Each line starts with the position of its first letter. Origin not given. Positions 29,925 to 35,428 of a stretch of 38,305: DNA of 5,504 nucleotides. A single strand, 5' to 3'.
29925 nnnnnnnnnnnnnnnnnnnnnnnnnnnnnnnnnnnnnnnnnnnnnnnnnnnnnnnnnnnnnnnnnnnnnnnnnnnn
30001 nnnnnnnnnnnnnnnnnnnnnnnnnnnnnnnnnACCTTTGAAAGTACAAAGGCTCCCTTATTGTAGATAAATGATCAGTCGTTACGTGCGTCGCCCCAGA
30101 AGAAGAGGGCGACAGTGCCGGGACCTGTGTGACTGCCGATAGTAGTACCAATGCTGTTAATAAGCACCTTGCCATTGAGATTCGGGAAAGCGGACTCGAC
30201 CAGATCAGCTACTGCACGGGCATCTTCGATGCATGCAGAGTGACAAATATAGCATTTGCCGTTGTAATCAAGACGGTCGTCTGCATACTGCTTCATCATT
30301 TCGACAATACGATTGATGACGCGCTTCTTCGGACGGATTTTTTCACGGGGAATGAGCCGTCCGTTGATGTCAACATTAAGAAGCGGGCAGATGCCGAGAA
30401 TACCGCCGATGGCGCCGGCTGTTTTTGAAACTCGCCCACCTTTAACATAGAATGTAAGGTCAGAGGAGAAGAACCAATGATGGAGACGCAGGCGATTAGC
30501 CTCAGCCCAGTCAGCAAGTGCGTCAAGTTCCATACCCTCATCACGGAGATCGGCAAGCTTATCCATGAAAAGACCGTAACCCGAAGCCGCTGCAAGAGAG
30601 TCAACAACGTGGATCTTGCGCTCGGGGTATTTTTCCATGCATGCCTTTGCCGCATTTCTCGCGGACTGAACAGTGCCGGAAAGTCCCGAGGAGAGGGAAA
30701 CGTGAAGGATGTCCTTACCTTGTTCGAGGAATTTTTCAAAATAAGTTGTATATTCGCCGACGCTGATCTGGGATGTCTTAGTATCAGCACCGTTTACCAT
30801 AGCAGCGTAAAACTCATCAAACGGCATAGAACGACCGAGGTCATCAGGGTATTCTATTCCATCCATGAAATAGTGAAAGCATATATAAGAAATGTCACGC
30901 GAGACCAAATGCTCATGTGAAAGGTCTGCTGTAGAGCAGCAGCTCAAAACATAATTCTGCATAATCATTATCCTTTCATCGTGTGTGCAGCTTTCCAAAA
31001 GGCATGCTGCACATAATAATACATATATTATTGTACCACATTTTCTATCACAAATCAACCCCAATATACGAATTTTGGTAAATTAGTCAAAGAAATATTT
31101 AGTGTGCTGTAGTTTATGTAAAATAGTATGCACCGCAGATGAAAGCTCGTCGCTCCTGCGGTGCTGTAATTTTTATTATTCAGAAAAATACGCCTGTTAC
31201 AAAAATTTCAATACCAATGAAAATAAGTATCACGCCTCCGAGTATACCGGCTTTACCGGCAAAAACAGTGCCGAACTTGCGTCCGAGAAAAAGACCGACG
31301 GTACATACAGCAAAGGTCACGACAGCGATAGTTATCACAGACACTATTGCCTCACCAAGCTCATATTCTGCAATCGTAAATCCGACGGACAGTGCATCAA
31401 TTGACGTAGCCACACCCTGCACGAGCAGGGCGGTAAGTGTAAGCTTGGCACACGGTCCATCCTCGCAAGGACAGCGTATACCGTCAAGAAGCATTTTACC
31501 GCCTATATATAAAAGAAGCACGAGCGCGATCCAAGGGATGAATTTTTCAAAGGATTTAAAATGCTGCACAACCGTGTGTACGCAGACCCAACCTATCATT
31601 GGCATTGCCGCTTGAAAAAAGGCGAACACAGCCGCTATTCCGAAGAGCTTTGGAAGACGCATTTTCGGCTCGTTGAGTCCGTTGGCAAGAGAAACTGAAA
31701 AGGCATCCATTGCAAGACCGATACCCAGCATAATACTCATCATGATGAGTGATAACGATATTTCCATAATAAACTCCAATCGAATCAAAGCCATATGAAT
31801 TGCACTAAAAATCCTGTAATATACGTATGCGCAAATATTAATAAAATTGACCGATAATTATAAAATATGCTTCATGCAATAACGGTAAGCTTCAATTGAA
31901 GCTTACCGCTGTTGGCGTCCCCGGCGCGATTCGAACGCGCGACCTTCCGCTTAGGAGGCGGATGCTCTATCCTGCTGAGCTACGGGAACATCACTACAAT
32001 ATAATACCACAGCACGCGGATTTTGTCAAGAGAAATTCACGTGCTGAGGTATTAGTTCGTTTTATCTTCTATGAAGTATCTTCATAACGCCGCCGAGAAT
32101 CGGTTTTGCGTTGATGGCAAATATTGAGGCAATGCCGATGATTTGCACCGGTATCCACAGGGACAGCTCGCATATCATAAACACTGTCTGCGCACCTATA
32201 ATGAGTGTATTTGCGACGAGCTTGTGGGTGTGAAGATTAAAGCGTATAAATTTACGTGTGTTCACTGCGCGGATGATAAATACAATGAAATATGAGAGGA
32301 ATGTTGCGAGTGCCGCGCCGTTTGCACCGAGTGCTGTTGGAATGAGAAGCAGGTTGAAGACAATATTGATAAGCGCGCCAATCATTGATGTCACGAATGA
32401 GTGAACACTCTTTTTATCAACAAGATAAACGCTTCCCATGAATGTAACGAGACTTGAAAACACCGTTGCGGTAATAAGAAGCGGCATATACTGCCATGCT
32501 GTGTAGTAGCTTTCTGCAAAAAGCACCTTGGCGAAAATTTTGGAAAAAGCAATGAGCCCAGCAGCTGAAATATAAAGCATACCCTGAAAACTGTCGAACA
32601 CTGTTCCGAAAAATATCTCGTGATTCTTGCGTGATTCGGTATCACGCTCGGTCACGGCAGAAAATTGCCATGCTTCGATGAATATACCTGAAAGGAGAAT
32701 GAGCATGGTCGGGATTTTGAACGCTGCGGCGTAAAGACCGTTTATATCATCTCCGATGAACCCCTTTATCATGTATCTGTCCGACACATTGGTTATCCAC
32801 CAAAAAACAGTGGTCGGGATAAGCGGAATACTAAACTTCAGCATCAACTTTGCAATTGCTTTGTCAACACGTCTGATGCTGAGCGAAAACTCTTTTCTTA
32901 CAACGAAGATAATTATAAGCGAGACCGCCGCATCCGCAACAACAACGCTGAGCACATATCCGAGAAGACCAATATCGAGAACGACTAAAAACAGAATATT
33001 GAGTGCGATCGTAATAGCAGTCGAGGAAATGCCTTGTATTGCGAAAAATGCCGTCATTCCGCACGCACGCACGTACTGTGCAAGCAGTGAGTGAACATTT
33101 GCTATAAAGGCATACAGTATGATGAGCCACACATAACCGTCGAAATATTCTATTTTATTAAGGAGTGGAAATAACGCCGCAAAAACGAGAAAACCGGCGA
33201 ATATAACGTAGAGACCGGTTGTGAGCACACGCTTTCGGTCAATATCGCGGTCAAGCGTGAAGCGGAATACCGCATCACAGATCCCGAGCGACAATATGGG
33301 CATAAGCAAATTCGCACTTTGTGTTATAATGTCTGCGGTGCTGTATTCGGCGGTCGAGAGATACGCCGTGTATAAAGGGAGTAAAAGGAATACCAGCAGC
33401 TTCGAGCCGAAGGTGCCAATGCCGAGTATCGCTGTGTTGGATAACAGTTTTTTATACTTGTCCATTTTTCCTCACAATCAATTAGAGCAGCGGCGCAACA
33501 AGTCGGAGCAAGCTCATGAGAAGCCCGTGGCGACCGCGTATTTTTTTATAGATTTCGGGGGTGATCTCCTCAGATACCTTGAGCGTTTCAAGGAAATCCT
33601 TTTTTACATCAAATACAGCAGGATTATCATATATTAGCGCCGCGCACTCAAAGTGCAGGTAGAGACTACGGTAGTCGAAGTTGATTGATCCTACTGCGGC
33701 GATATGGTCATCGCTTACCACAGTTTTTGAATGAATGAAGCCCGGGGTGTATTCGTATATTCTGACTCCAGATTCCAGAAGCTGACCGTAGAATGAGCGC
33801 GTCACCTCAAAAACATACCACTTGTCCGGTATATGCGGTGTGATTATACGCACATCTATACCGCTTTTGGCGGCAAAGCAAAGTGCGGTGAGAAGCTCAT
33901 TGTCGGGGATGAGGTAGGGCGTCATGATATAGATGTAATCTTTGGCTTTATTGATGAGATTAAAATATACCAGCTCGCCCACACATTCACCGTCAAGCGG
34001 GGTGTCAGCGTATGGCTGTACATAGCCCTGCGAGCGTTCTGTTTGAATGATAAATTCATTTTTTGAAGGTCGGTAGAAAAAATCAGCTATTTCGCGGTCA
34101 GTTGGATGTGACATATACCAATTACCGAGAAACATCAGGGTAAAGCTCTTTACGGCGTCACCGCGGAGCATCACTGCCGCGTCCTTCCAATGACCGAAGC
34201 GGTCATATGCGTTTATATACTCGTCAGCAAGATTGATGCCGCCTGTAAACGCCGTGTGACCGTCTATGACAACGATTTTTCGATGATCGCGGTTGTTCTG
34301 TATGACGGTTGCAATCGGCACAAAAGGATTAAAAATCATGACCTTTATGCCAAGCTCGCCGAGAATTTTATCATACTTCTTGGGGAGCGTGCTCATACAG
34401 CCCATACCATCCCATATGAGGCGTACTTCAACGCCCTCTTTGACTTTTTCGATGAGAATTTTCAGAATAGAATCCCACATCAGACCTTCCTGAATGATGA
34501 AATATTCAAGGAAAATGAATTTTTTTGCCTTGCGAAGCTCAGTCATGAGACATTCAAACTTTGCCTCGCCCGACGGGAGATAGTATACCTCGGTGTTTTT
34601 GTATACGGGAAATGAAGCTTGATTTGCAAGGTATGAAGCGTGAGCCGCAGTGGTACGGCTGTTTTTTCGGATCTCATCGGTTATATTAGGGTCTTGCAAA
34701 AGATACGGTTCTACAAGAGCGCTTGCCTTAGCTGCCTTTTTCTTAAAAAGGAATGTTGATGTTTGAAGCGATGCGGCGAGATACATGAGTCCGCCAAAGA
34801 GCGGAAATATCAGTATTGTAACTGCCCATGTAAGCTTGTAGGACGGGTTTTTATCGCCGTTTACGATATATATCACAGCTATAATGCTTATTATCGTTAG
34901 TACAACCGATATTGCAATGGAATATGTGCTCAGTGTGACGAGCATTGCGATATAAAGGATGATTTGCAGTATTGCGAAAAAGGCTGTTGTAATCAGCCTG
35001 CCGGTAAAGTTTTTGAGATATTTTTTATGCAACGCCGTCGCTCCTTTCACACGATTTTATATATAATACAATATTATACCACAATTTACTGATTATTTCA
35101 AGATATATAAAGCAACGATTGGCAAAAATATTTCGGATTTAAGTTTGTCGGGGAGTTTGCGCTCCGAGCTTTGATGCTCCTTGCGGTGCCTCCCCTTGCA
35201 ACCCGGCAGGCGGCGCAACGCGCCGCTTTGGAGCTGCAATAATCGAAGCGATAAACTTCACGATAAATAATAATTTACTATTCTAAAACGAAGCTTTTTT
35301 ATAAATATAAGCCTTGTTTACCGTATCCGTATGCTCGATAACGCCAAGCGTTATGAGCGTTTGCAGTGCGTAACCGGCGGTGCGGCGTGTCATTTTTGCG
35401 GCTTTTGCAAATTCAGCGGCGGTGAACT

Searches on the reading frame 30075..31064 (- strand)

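Call 43: search_protein_families(library=pfam, proteins=[window:30075-31064:-])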
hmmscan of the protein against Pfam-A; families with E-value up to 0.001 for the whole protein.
window:30075-31064:- (329 aa): 1 family
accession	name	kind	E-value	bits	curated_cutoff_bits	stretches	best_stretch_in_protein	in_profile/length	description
PF02645.21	DegV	-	2.3e-58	198.2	27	1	44-322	8-277/280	Uncharacterised protein, DegV family COG1307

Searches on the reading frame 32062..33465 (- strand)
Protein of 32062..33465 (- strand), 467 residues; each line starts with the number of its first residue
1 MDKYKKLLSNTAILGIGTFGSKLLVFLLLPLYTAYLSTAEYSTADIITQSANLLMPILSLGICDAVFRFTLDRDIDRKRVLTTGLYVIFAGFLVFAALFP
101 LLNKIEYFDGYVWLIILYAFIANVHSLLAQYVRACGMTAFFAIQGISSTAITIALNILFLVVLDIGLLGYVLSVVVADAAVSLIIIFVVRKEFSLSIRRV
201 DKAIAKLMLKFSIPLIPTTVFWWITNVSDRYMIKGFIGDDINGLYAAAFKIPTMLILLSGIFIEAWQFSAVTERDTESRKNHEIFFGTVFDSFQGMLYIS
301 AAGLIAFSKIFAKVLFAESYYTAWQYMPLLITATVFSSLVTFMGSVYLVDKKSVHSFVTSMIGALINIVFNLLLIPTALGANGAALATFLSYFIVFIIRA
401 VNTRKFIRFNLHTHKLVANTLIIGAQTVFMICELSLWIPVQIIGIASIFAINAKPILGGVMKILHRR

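Call 43: search_protein_families(library=pfam, proteins=[window:32062-33465:-])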
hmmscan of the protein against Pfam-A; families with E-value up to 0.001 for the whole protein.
window:32062-33465:- (467 aa): 1 family
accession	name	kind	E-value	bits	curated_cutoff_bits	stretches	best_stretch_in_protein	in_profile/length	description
PF01943.22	Polysacc_synt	-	8.5e-13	48.8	28.2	1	7-256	1-255/274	Polysaccharide biosynthesis protein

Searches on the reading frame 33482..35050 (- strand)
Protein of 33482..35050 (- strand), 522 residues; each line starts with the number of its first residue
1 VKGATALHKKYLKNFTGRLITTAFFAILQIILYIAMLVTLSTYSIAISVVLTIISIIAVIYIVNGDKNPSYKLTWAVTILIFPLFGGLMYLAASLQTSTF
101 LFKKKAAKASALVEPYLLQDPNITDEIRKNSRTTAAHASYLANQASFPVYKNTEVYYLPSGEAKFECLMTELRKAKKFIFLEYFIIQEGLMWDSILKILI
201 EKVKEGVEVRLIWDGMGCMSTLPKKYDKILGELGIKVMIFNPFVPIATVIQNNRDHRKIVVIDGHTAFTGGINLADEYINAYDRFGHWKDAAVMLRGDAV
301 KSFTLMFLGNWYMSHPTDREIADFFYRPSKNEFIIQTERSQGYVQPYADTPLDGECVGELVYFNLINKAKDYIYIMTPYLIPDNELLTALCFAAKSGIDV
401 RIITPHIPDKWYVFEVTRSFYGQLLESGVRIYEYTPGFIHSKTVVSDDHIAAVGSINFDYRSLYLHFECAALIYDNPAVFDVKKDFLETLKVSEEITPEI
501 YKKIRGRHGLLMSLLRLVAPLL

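Call 9: search_protein_families(library=pfam, proteins=[window:33482-35050:-])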
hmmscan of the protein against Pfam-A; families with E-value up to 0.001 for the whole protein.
window:33482-35050:- (522 aa): 3 families
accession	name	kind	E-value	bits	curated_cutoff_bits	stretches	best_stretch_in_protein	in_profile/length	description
PF13091.12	PLDc_2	-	1.3e-42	145.2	27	2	364-487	3-129/132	PLD-like domain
PF00614.28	PLDc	-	3.7e-16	58.8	21.9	2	252-278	2-28/28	Phospholipase D Active site motif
PF13396.11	PLDc_N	-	2e-11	44.1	23.3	1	53-92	1-39/42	Phospholipase_D-nuclease N-terminal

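Call 58: find_homologous_proteins(query=window:33482-35050:-, max_evalue=1e-100)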
Query window:33482-35050:- (522 aa): 7945 proteins with E <= 1e-100 among 8000 candidates; the best 120 are listed.
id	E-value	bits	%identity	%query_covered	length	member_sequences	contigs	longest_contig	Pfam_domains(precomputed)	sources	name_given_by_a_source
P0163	0.0e+0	1167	100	99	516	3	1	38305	PF13396.12,PF13091.13,PF00614.29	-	-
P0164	4.1e-294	994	83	99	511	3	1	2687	PF13396.12,PF13091.13,PF00614.29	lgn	-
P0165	2.1e-288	976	80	100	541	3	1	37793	PF13396.12,PF13091.13,PF00614.29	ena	-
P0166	1.0e-282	957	80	99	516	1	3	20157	PF13396.12,PF13091.13,PF00614.29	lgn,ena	-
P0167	3.0e-281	952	79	99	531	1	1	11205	PF13396.12,PF13091.13,PF00614.29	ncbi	-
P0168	1.3e-274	930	78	99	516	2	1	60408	PF13396.12,PF13091.13,PF00614.29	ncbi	-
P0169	6.9e-273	924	76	99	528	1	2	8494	PF13396.12,PF13091.13,PF00614.29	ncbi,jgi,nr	ncbi:MAG: cardiolipin synthase [Ruminococcaceae bacterium]|nr:cardiolipin synthase [Oscillospiraceae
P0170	7.4e-271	918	78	99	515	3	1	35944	PF13396.12,PF13091.13,PF00614.29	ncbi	-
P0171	1.1e-270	917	78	99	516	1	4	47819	PF13396.12,PF13091.13,PF00614.29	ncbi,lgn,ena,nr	ncbi:MAG: cardiolipin synthase [Clostridia bacterium]|nr:cardiolipin synthase [Clostridia bacterium]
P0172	1.1e-270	917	77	99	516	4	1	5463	PF13396.12,PF13091.13,PF00614.29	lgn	-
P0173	1.1e-268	910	75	99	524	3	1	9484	PF13396.12,PF13091.13,PF00614.29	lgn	-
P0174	1.5e-266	904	76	99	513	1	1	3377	PF13396.12,PF13091.13,PF00614.29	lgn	-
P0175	1.8e-266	903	74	100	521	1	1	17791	PF13396.12,PF13091.13,PF00614.29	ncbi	-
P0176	1.7e-264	897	76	99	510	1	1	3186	PF13396.12,PF13091.13,PF00614.29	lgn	-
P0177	2.3e-262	890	74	99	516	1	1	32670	PF13396.12,PF13091.13,PF00614.29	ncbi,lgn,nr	ncbi:MAG: cardiolipin synthase [Clostridiales bacterium]|nr:cardiolipin synthase [Clostridiales bact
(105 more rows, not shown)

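Call 59: find_encoding_contigs(protein=P0165, flank=10000, max_places=5)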
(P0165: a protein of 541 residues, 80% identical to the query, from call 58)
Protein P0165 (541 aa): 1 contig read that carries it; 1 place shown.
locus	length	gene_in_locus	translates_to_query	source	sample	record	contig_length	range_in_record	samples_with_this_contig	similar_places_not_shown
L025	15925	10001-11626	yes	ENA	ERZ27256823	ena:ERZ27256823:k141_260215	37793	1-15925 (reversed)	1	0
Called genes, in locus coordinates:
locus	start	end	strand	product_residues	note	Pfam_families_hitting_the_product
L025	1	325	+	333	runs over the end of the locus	PF01391:Collagen, PF18573:BclA_C (weak)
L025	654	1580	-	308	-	PF00701:DHDPS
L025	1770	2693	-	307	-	PF00701:DHDPS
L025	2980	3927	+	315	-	PF02311:AraC_binding (weak), PF07883:Cupin_2, PF12833:HTH_18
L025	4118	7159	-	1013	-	PF02837:Glyco_hydro_2_N, PF22666:Glyco_hydro_2_N2 (weak), PF00703:Glyco_hydro_2, PF02836:Glyco_hydro_2_C, PF16353:LacZ_4, PF02929:Bgal_small_N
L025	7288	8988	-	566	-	-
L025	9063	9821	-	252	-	PF06283:ThuA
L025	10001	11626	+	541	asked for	PF13396:PLDc_N (weak), PF13091:PLDc_2, PF00614:PLDc (weak), PF13091:PLDc_2, PF00614:PLDc (weak)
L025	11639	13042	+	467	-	PF01943:Polysacc_synt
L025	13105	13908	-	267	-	-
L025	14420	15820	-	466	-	PF00589:Phage_integrase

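Call 60: find_encoding_contigs(protein=P0164, flank=10000, max_places=5)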
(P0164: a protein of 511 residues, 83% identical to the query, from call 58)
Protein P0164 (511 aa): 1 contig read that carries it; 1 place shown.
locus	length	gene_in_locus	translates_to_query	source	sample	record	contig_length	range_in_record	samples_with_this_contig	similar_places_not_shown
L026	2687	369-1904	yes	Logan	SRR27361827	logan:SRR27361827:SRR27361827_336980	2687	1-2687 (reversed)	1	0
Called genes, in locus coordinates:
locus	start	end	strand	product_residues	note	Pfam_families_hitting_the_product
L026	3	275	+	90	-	?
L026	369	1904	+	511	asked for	PF13396:PLDc_N, PF13091:PLDc_2, PF00614:PLDc (weak), PF13091:PLDc_2, PF00614:PLDc (weak)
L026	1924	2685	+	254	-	?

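Call 69: find_encoding_contigs(protein=P0166, flank=10000, max_places=10)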
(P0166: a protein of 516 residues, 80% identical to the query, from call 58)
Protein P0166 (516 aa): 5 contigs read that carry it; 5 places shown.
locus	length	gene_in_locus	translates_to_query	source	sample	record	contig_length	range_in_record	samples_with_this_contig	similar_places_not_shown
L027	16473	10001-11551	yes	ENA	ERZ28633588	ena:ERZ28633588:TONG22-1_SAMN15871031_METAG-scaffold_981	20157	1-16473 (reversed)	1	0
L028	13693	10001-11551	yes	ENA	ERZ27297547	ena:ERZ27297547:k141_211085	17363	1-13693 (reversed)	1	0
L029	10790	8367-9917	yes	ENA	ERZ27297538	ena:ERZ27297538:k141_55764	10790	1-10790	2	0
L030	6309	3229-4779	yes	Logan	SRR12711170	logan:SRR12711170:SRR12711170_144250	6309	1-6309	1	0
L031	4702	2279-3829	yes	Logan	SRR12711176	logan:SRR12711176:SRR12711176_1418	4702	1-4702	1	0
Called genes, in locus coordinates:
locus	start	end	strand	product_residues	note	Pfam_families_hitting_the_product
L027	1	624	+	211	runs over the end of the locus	PF02826:2-Hacid_dh_C, PF03446:NAD_binding_2 (weak), PF03807:F420_oxidored (weak), PF07991:KARI_N, PF01450:KARI_C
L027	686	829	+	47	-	-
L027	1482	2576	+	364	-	PF17912:OB_MalK (faint), PF00005:ABC_tran, PF13304:AAA_21 (faint)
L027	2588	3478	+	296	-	PF00528:BPD_transp_1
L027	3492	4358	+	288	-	PF00528:BPD_transp_1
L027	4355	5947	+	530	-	PF01547:SBP_bac_1, PF13416:SBP_bac_8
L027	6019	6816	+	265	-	-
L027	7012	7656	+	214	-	PF00300:His_Phos_1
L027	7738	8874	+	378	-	PF00248:Aldo_ket_red, PF13183:Fer4_8 (faint), PF13746:Fer4_18 (faint), PF14697:Fer4_21 (faint), PF00037:Fer4 (faint), PF12838:Fer4_7 (weak), PF13187:Fer4_9, PF13534:Fer4_17 (weak), +2 more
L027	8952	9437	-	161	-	PF06908:YpsA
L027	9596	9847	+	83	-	PF13560:HTH_31, PF12844:HTH_19, PF13443:HTH_26 (weak), PF01381:HTH_3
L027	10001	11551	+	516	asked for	PF13396:PLDc_N, PF13091:PLDc_2, PF00614:PLDc (weak), PF13091:PLDc_2, PF00614:PLDc (weak)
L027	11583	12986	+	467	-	PF01943:Polysacc_synt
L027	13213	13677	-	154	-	PF00294:PfkB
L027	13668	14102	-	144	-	-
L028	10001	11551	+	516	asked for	PF13396:PLDc_N, PF13091:PLDc_2, PF00614:PLDc (weak), PF13091:PLDc_2, PF00614:PLDc (weak)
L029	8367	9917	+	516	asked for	PF13396:PLDc_N, PF13091:PLDc_2, PF00614:PLDc (weak), PF13091:PLDc_2, PF00614:PLDc (weak)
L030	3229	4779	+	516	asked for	PF13396:PLDc_N, PF13091:PLDc_2, PF00614:PLDc (weak), PF13091:PLDc_2, PF00614:PLDc (weak)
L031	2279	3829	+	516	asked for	PF13396:PLDc_N, PF13091:PLDc_2, PF00614:PLDc (weak), PF13091:PLDc_2, PF00614:PLDc (weak)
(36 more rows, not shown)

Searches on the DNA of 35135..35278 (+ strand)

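Call 71: search_dna_similar(query=window:35135-35278:+, collection=plasmids, mode=distant, max_evalue=10, max_rows=10)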
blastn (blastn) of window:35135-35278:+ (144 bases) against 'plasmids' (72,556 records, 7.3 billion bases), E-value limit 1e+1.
Records with a match: 20; places in all: 20; records where one place covers at least 80% of the query: 0.
Best place of each record, by identity: >=99% 3; 95-99% 1; 90-95% 15; 80-90% 1.
By first word of the organism name: Enterococcus 10; Azospirillum 4; Shinella 3; Emticicia 1; Roseicitreum 1; Tritonibacter 1.
By predicted mobility (MOB-suite, as given by PLSDB): conjugative 11; non-mobilizable 8; mobilizable 1.
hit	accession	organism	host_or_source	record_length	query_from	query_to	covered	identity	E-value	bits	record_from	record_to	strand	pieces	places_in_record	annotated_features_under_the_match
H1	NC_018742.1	Emticicia oligotrophica DSM 17448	warm spring water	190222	101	132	22%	87.9%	1e+0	39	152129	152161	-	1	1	none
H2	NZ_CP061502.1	Roseicitreum antarcticum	Intertidal sediment,Sandy intertidal ...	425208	61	87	19%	92.9%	1e+0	39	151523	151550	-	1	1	proline iminopeptidase-family hydrolase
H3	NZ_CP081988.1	Shinella oryzae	cell culture,rhizosphere soil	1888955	67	92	18%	92.3%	1e+0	39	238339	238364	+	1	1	none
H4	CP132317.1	Shinella sumterensis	Homo sapiens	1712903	67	92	18%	92.3%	1e+0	39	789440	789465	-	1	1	histone deacetylase family protein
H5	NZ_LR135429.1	Enterococcus faecium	-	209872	108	132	17%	92.0%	5e+0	37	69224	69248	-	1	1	acetylxylan esterase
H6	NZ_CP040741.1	Enterococcus faecium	Homo sapiens,urine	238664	108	132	17%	92.0%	5e+0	37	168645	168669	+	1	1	acetylxylan esterase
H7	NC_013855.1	Azospirillum sp. B510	-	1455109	68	92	17%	92.0%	5e+0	37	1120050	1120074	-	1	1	record has no annotation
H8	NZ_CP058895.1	Enterococcus faecium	Homo sapiens,whole organism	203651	108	132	17%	92.0%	5e+0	37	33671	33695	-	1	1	acetylxylan esterase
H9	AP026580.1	Enterococcus faecium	Homo sapiens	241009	108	132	17%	92.0%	5e+0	37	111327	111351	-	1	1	axe1: acetylxylan esterase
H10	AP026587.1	Enterococcus faecium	Homo sapiens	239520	108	132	17%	92.0%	5e+0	37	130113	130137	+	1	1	axe1: acetylxylan esterase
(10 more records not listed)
